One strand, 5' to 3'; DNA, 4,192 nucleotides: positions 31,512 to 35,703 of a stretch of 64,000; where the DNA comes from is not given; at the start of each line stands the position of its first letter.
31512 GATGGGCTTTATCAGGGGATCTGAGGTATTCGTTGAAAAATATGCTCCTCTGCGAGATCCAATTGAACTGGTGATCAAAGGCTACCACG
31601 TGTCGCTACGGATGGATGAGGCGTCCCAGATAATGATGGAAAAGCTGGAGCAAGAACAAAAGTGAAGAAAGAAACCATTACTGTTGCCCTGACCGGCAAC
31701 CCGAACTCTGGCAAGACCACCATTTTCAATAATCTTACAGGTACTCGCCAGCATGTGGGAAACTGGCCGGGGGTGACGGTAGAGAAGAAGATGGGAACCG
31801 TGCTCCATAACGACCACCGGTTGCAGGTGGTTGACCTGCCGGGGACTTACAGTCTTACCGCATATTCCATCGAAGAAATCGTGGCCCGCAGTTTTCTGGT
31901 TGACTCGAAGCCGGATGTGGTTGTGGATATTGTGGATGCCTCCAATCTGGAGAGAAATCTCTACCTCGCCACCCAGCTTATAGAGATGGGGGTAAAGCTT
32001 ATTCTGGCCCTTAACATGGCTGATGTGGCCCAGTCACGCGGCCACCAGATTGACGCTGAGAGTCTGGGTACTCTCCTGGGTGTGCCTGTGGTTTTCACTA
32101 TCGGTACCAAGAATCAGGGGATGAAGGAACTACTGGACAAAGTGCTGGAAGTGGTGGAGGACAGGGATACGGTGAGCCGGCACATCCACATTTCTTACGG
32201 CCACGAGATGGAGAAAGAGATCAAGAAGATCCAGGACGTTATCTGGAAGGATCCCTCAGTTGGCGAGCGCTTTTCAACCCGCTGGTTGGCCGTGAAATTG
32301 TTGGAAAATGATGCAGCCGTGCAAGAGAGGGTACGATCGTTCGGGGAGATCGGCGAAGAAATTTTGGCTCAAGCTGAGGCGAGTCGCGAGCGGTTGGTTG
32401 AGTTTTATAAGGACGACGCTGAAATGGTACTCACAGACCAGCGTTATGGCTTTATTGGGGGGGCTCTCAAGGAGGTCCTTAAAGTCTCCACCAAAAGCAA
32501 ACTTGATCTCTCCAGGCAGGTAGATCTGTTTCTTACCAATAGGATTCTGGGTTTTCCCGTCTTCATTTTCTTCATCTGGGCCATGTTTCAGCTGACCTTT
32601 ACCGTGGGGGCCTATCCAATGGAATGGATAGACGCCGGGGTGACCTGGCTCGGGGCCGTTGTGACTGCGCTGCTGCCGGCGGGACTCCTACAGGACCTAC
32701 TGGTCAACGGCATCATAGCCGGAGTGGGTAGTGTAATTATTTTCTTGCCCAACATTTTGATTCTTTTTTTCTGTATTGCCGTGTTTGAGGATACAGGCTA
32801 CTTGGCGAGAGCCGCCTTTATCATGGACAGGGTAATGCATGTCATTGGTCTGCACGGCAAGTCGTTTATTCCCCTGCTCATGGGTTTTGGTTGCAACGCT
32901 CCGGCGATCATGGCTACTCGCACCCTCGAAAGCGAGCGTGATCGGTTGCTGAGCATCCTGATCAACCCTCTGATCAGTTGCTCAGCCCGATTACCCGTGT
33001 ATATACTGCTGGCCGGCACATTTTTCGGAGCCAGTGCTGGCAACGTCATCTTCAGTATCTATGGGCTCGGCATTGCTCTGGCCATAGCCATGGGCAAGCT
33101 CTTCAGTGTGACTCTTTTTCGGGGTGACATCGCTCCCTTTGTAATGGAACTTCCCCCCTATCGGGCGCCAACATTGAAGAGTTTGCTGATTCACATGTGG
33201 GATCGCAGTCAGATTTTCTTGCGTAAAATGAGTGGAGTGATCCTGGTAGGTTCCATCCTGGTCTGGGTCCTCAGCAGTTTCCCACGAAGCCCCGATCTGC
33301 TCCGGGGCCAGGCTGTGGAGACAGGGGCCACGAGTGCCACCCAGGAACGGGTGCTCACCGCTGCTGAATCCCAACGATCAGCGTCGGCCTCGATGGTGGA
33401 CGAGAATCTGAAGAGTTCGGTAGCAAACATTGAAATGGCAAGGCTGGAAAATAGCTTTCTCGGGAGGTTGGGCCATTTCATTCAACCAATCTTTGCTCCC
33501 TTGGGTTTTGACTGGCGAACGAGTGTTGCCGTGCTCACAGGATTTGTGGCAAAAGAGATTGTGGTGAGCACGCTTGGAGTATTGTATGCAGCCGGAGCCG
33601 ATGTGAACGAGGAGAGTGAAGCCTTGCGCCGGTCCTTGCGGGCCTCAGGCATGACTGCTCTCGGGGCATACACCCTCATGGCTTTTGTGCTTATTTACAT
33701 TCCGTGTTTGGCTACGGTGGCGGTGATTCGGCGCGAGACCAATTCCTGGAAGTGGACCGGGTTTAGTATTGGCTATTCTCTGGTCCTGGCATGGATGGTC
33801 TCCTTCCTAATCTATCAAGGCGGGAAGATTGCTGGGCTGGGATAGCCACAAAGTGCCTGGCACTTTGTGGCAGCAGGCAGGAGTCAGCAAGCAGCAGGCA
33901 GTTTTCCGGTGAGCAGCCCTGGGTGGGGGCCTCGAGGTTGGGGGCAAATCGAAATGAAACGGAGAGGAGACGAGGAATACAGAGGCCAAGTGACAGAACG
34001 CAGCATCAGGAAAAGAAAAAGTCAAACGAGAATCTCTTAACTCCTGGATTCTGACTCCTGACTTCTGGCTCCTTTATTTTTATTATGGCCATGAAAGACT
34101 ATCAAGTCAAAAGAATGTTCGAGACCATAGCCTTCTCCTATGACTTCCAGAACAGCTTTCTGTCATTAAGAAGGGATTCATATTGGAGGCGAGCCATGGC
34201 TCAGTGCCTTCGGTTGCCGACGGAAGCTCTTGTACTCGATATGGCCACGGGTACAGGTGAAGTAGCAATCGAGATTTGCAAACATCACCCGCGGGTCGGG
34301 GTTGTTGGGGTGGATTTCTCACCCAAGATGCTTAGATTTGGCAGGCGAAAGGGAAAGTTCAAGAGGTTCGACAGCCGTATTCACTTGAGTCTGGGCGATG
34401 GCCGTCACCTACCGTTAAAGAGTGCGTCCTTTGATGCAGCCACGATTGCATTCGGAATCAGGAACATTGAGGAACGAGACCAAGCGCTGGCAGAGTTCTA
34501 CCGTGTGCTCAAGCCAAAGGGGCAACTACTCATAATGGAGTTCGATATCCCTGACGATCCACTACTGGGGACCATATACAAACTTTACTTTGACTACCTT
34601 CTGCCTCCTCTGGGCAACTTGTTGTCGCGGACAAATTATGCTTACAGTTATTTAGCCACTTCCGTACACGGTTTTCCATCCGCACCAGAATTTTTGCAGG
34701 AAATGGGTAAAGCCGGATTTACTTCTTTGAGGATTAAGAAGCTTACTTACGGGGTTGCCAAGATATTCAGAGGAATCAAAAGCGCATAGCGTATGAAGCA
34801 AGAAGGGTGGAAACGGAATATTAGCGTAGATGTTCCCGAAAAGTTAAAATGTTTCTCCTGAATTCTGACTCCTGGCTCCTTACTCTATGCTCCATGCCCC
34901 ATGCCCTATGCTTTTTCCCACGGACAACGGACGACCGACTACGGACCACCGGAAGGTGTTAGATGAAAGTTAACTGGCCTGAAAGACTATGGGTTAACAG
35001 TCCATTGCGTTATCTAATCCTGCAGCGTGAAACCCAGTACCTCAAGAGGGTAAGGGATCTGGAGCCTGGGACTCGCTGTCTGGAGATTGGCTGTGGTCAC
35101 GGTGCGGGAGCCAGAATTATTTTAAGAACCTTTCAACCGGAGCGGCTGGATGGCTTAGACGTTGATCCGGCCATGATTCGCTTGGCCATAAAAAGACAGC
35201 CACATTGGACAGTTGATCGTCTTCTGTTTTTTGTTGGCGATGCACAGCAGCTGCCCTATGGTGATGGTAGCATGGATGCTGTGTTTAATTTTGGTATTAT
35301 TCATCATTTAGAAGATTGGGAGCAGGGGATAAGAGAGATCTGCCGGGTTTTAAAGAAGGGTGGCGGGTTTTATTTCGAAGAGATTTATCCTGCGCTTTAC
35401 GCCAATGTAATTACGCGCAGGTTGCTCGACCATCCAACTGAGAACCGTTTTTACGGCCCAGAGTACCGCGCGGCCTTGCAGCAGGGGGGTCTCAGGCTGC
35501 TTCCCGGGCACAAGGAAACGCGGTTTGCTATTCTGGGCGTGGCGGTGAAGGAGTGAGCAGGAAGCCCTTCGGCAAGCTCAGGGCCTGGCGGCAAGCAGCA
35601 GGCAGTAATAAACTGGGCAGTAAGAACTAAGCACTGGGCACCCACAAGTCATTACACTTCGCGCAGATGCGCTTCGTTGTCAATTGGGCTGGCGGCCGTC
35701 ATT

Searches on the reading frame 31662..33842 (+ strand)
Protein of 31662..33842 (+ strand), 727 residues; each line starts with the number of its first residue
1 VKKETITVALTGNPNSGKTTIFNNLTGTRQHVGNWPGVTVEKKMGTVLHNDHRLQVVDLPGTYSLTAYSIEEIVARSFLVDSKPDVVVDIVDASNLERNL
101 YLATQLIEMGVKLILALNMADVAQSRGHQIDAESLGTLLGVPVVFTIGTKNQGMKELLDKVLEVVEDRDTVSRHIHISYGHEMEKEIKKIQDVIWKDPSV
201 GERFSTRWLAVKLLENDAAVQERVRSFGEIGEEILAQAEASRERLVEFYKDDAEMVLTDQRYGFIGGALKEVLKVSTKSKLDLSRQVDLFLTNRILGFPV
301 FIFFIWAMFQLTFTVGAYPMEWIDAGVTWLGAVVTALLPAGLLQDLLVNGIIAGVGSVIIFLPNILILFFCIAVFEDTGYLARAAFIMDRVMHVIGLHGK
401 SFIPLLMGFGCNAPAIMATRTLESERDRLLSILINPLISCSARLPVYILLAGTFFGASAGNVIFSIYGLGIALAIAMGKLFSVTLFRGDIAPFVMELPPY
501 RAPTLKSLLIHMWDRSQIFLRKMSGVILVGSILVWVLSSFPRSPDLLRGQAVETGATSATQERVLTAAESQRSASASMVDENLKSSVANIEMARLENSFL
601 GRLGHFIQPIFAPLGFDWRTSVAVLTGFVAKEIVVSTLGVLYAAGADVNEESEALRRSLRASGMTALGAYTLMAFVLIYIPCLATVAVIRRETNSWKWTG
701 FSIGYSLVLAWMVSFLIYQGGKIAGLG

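Call 3: search_protein_families(library=pfam, proteins=[window:31662-33842:+], max_evalue=0.01)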
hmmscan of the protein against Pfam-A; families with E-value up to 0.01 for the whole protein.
window:31662-33842:+ (727 aa): 7 families
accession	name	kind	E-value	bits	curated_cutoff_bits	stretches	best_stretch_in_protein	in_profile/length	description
PF02421.24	FeoB_N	-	4.9e-66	221.5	27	1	7-161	2-156/156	Ferrous iron transport protein B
PF07670.19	Gate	-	1.8e-44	150.9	29.6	2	359-454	2-104/104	Nucleoside recognition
PF17910.6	FeoB_Cyto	-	8.8e-22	77.8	23.4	1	179-274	1-90/90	FeoB cytosolic helical domain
PF07664.17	FeoB_C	-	1.8e-21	76.1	26.6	1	463-515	1-54/54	Ferrous iron transport protein B C terminus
PF01926.29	MMR_HSR1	-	3.7e-19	69.3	21.9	1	7-118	1-112/113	50S ribosome-binding GTPase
PF00009.33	GTP_EFTU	-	4e-06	27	26.5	1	35-166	52-187/188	Elongation factor Tu GTP binding domain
PF09439.16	SRPRB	-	4.7e-06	26.5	25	1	7-130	5-129/178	Signal recognition particle receptor beta subunit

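Call 4: search_protein_families(library=ncbifam, proteins=[window:31662-33842:+], max_evalue=0.01)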
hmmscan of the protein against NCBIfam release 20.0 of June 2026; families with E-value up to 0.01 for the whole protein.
window:31662-33842:+ (727 aa): 22 families
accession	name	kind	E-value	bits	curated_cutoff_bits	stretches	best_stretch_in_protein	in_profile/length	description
TIGR00437.1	feoB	equivalog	9.5e-194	645.4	315.65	1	12-692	1-594/594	ferrous iron transport protein B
NF007105.0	PRK09554.1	equivalog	7.6e-159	530.3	683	3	5-554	3-541/772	Fe(2+) transporter permease subunit FeoB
TIGR03594.1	GTPase_EngA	equivalog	1.1e-17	64.2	306.7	1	7-170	2-165/432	ribosome biogenesis GTPase Der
NF002828.0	PRK03003.1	equivalog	1.7e-11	43.4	631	1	4-169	39-204/477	ribosome biogenesis GTPase Der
NF000908.1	PRK00089.1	equivalog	3.5e-10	39.6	237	1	6-168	4-170/291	GTPase Era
NF007071.0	PRK09518.1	equivalog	1.1e-09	37.4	953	1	3-170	269-436/706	bifunctional cytidylate kinase/GTPase Der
TIGR00231.1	small_GTP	domain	3.4e-09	36.7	42.5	1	5-124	3-126/164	GTP-binding protein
TIGR03596.1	GTPase_YlqF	equivalog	9.6e-08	31.7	208.2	1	1-61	114-172/276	ribosome biogenesis GTPase YlqF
TIGR02729.1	Obg_CgtA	equivalog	1.1e-07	31.2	280.25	1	8-165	160-328/329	Obg family GTPase CgtA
NF008955.0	PRK12297.1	equivalog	3.6e-07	29.4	406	1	8-174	162-337/429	GTPase ObgE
NF008956.1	PRK12299.1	equivalog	3.9e-07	29.4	300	1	8-166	161-326/327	GTPase ObgE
TIGR00450.1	mnmE_trmE_thdF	equivalog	5.4e-07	29.1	252.6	1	3-192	207-397/446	tRNA uridine-5-carboxymethylaminomethyl(34) synthesis GTPase MnmE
NF003255.0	PRK04213.1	equivalog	1.3e-06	27.8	164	1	3-61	7-61/204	GTP-binding protein EngB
TIGR03918.1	GTP_HydF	equivalog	2.2e-06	26.8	325.55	1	3-168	5-170/392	[FeFe] hydrogenase H-cluster maturation GTPase HydF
NF007171.0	PRK09602.1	subfamily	1.3e-05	24.2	387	1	6-46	3-43/397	YchF-related putative GTPase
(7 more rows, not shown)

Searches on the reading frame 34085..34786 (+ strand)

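Call 52: search_protein_families(library=pfam, proteins=[window:34085-34786:+], max_evalue=0.001)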
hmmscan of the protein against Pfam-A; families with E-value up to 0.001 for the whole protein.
window:34085-34786:+ (234 aa): 8 families
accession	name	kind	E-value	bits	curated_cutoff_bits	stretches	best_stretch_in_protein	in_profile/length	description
PF01209.24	Ubie_methyltran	-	5.9e-54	183.3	20.1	1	2-232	3-233/233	ubiE/COQ5 methyltransferase family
PF13649.12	Methyltransf_25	-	4.1e-20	72.7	27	1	50-146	1-97/97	Methyltransferase domain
PF08241.18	Methyltransf_11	-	7.7e-19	68.6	21.2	1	51-150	1-95/95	Methyltransferase domain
PF13847.12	Methyltransf_31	-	3e-14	53.3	27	1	50-154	7-113/145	Methyltransferase domain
PF08242.18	Methyltransf_12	-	1.8e-13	51.5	30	1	51-148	1-98/98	Methyltransferase domain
PF13489.12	Methyltransf_23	-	7.1e-09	36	27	1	30-213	5-160/164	Methyltransferase domain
PF02475.24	TRM5-TYW2_MTfase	-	4.6e-05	23.9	28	1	35-112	27-102/164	TRM5/TYW2 methyltransferase domain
PF01135.25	PCMT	-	0.00024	21.4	20.3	1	37-128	64-155/210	Protein-L-isoaspartate(D-aspartate) O-methyltransferase (PCMT)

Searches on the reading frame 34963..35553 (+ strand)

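Call 52: search_protein_families(library=pfam, proteins=[window:34963-35553:+], max_evalue=0.001)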
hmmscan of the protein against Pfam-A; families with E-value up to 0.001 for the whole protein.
window:34963-35553:+ (197 aa): 7 families
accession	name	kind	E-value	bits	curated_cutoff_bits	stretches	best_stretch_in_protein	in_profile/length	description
PF08241.18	Methyltransf_11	-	3.9e-22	79.1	21.2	1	40-138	1-95/95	Methyltransferase domain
PF13649.12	Methyltransf_25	-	7.1e-20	71.9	27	1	40-134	2-97/97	Methyltransferase domain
PF13847.12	Methyltransf_31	-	1.4e-16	60.9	27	1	34-145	2-114/145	Methyltransferase domain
PF08242.18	Methyltransf_12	-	8.9e-16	58.9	30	1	40-135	1-97/98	Methyltransferase domain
PF13489.12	Methyltransf_23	-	2.1e-12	47.5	27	1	28-144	14-122/164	Methyltransferase domain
PF01209.24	Ubie_methyltran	-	6e-11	42.6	20.1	1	28-140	40-153/233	ubiE/COQ5 methyltransferase family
PF05148.21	Methyltransf_8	-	0.0001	22.7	27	1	91-142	110-160/219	Hypothetical methyltransferase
